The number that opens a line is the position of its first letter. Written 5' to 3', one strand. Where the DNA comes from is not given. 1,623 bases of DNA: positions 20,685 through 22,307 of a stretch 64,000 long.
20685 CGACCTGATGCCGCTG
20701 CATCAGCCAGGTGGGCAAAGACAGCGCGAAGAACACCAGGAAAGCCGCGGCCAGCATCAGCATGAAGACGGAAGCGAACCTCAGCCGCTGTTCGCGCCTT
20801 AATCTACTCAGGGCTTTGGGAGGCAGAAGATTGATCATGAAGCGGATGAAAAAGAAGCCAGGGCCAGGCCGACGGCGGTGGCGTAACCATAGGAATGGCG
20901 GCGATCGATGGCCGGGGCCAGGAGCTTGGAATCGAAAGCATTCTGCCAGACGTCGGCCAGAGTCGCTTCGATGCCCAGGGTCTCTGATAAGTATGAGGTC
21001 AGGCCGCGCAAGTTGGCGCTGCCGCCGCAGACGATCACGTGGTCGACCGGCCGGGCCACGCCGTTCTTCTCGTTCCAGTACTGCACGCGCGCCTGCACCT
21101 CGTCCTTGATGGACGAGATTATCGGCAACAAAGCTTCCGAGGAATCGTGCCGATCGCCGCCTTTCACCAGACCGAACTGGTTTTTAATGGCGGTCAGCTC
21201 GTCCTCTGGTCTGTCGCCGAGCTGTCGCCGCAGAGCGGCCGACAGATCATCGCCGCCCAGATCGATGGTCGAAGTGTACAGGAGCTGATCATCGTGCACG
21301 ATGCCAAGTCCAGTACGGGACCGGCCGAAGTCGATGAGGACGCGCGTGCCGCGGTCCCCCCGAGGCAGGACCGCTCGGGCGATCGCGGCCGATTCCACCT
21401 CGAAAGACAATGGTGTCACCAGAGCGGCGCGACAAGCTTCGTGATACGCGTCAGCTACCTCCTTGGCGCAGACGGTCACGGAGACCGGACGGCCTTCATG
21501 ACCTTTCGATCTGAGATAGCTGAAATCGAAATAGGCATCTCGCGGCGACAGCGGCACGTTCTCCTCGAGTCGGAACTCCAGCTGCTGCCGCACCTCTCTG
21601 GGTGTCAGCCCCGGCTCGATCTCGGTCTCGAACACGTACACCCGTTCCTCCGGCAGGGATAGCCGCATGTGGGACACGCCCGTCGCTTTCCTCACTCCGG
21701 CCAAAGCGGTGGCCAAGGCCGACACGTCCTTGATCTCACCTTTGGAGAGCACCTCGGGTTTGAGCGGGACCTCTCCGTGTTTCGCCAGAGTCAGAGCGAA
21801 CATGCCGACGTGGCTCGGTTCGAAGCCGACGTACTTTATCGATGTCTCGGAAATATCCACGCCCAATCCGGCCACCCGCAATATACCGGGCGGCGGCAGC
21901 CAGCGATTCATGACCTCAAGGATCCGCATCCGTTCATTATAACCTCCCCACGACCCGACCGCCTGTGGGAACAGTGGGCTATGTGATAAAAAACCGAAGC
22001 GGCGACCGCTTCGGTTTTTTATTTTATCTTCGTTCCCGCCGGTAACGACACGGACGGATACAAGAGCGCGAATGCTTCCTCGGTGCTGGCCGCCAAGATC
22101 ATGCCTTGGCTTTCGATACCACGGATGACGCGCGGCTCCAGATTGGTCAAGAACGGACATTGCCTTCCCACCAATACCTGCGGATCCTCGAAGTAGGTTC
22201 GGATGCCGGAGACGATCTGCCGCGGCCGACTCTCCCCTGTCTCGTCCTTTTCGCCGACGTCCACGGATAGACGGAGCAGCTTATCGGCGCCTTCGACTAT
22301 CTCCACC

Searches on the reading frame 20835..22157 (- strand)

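Call 64: search_protein_families(library=pfam, proteins=[window:20835-22157:-], max_evalue=0.001)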
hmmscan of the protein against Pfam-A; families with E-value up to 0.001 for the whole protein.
window:20835-22157:- (440 aa): 3 families
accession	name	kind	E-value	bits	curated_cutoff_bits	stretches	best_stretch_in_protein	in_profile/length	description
PF11104.14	PilM_2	-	1.7e-31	109.8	27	1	99-436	1-340/340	Type IV pilus assembly protein PilM;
PF14450.12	FtsA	-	3.9e-07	30.9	31.8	1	273-430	1-127/127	Cell division protein FtsA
PF06723.19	MreB_Mbl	-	0.00084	18.7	27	0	373-402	276-305/327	MreB/Mbl protein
